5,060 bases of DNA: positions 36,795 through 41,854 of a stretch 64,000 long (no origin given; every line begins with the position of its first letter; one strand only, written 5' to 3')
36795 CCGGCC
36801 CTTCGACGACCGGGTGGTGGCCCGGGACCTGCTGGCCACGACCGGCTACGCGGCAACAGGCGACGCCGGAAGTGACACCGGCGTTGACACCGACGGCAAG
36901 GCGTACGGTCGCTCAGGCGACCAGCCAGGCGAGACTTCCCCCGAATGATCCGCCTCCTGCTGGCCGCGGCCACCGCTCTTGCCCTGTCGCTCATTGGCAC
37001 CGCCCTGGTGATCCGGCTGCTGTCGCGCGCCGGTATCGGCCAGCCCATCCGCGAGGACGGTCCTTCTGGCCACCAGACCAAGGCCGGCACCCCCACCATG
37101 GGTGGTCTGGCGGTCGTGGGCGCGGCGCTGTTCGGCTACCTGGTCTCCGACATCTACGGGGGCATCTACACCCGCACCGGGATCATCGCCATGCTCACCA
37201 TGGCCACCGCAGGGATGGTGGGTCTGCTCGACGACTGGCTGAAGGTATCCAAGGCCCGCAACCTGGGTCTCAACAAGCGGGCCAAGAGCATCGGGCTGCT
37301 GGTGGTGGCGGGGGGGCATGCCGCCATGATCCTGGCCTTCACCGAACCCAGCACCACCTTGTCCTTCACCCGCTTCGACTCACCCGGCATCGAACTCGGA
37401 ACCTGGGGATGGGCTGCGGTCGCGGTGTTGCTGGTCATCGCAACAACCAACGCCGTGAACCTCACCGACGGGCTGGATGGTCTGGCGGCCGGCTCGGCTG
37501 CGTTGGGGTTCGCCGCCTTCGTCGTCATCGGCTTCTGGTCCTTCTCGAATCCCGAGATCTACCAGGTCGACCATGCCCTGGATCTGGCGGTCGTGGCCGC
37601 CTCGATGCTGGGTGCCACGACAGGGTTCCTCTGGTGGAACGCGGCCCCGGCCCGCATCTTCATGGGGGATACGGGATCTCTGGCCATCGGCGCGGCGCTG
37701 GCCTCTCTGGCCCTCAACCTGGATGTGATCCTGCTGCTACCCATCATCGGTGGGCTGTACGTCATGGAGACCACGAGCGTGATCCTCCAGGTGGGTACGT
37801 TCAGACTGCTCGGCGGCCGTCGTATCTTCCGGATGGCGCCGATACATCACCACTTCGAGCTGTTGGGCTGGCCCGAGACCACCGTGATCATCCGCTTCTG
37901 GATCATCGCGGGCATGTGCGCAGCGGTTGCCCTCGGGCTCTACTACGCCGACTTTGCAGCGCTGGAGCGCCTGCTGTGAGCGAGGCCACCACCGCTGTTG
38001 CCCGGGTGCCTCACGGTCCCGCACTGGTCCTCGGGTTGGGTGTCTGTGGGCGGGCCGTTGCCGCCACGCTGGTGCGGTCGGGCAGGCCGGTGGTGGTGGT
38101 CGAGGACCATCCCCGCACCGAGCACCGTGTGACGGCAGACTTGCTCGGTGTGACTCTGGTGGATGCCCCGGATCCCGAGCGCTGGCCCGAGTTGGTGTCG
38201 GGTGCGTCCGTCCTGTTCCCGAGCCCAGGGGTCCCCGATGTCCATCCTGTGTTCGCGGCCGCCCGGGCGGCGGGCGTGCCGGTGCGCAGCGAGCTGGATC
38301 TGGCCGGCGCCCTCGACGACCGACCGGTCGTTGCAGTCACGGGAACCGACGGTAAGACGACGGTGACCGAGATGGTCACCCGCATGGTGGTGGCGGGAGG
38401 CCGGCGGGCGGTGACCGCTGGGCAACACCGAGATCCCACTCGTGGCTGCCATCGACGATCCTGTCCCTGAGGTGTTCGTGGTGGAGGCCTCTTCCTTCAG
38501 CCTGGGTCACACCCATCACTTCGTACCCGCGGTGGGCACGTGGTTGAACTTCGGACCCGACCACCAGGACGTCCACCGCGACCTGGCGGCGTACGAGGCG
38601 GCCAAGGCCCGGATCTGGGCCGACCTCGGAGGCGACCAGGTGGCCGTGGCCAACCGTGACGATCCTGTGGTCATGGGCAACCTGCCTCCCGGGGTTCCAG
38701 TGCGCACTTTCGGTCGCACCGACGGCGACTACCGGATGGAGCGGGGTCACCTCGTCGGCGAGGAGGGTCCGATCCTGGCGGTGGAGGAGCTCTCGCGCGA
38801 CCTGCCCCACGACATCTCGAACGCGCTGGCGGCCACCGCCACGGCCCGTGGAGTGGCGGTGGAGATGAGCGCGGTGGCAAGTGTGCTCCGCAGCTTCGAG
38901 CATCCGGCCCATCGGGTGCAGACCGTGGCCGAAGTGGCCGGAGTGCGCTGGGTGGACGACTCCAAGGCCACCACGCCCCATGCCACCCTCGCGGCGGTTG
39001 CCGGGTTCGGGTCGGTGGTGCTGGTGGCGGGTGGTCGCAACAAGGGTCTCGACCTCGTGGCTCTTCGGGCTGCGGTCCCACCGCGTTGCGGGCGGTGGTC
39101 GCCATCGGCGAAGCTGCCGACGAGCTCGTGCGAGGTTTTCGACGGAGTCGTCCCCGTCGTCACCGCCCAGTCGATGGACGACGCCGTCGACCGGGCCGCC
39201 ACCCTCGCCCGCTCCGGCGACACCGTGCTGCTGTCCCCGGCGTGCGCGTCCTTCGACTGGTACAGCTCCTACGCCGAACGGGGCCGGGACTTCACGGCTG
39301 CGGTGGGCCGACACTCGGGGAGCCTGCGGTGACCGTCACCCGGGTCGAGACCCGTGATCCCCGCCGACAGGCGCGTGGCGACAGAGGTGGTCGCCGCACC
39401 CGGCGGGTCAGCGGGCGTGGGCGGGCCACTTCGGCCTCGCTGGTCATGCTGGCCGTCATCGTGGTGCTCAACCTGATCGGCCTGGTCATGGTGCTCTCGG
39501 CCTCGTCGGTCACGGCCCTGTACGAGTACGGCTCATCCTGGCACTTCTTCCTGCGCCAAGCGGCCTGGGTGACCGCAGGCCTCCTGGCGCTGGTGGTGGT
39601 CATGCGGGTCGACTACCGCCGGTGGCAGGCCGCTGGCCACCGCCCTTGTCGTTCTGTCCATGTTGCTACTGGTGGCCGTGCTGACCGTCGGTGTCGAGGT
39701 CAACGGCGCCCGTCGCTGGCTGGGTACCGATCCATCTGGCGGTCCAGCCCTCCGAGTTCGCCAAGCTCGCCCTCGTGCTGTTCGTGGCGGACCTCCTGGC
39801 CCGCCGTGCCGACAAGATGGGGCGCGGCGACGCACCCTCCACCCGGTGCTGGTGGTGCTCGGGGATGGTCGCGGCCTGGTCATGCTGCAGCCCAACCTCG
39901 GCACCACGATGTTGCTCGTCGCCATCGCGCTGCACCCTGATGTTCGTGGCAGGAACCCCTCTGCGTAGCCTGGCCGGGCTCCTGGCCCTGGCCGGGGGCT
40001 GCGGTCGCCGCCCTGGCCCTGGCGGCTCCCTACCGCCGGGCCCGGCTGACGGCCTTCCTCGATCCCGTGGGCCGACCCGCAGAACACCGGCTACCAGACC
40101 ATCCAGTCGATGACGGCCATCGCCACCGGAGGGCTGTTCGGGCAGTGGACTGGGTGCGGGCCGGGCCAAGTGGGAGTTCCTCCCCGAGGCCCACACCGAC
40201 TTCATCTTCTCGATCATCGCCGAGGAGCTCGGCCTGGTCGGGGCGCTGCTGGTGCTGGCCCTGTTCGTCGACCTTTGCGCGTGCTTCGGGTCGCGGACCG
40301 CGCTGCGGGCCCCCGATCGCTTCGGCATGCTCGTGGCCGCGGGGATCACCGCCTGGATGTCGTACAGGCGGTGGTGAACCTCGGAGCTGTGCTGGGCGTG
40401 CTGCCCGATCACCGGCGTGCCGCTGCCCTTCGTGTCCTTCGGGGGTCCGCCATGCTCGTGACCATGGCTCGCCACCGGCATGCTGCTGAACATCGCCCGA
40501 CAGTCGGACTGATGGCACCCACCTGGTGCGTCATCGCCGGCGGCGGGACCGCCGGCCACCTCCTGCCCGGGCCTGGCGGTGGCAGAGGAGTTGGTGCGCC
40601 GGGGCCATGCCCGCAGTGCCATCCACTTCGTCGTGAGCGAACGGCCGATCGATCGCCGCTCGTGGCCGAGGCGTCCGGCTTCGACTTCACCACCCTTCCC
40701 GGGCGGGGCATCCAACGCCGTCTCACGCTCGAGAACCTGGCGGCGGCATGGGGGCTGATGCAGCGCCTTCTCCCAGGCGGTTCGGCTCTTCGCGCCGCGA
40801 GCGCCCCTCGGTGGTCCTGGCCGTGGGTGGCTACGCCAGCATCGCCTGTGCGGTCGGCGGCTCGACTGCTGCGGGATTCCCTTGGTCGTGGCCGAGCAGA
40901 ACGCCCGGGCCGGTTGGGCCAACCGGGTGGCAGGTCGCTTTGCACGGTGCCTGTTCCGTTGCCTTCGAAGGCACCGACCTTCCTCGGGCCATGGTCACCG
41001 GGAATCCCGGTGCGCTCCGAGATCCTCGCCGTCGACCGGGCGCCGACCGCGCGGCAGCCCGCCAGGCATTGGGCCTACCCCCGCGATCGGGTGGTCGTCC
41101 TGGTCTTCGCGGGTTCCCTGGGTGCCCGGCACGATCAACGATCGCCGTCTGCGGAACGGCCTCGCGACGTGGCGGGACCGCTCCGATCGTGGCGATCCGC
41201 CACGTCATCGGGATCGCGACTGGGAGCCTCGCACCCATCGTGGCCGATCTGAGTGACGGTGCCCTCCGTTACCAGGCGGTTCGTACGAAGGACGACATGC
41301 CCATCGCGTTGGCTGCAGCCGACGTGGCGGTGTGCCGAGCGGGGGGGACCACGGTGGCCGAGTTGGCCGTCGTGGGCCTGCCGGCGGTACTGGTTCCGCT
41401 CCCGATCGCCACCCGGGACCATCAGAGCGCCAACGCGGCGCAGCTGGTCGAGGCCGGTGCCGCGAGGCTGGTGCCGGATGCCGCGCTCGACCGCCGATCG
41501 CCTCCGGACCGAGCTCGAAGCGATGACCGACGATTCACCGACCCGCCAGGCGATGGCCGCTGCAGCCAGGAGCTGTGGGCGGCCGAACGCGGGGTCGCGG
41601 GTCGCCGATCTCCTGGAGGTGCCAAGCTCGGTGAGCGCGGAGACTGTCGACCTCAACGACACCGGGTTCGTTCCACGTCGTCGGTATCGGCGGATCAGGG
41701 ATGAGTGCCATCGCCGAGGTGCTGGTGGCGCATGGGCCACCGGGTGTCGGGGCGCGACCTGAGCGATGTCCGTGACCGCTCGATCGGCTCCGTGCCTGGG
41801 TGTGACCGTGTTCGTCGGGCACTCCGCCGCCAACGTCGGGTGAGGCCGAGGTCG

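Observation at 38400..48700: About 10 kb of the dcw cluster (murD to yggT) is riddled with single-base frameshifts while conserved motifs stay intact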

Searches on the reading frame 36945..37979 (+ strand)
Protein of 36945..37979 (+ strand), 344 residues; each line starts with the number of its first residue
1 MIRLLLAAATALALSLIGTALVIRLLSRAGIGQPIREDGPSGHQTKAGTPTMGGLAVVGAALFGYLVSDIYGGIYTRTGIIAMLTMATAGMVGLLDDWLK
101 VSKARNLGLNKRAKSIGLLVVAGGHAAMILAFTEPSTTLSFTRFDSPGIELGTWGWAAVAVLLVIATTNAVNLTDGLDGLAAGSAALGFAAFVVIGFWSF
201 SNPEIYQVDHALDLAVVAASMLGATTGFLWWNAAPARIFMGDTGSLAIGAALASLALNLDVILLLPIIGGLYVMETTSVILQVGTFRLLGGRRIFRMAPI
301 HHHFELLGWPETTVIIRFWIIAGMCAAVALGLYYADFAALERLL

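Call 5: find_encoding_contigs(protein=window:36945-37979:+, flank=10000, max_places=6)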
Protein window:36945-37979:+ (344 aa): no gene with exactly this product is on record in the collection.

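Call 6: search_protein_families(library=pfam, proteins=[window:36945-37979:+])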
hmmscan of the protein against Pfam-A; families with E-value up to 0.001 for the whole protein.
window:36945-37979:+ (344 aa): 2 families
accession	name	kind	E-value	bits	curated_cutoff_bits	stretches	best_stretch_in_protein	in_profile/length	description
PF00953.26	Glycos_transf_4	-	3.4e-32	112.1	27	1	81-258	3-158/160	Glycosyl transferase family 4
PF10555.14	MraY_sig1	-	0.00012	21.8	20.1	1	46-56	1-11/13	Phospho-N-acetylmuramoyl-pentapeptide-transferase signature 1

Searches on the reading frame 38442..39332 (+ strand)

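Call 6: search_protein_families(library=pfam, proteins=[window:38442-39332:+])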
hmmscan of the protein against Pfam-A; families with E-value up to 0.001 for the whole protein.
window:38442-39332:+ (296 aa): 2 families
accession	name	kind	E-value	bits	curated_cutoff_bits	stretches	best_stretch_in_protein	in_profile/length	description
PF08245.18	Mur_ligase_M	-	1.7e-13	51.4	24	1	9-134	57-199/200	Mur ligase middle domain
PF02875.26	Mur_ligase_C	-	1.3e-09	39.4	28.4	1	157-268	1-127/127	Mur ligase, glutamate ligase domain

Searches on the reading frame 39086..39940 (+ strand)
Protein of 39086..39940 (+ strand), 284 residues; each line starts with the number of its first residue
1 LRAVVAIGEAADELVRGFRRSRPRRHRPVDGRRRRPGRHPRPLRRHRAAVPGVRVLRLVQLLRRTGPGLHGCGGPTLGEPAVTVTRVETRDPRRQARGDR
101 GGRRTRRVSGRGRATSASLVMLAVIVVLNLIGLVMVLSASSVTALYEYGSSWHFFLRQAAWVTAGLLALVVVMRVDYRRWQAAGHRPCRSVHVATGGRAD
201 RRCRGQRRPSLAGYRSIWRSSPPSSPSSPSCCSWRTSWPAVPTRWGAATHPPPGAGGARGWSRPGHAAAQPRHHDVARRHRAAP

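Call 6: search_protein_families(library=pfam, proteins=[window:39086-39940:+])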
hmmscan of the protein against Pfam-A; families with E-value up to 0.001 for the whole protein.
window:39086-39940:+ (284 aa): 1 family
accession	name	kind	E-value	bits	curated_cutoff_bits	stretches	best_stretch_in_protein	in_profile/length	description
PF01098.24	FTSW_RODA_SPOVE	-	1.8e-10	40.8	26.4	1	121-182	4-65/356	Cell cycle protein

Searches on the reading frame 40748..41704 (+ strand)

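Call 6: search_protein_families(library=pfam, proteins=[window:40748-41704:+])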
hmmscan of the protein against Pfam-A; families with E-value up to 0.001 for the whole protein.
window:40748-41704:+ (318 aa): 1 family
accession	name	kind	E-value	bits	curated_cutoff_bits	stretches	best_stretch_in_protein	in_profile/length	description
PF04101.22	Glyco_tran_28_C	-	4.2e-20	72.9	22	1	160-247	41-128/166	Glycosyltransferase family 28 C-terminal domain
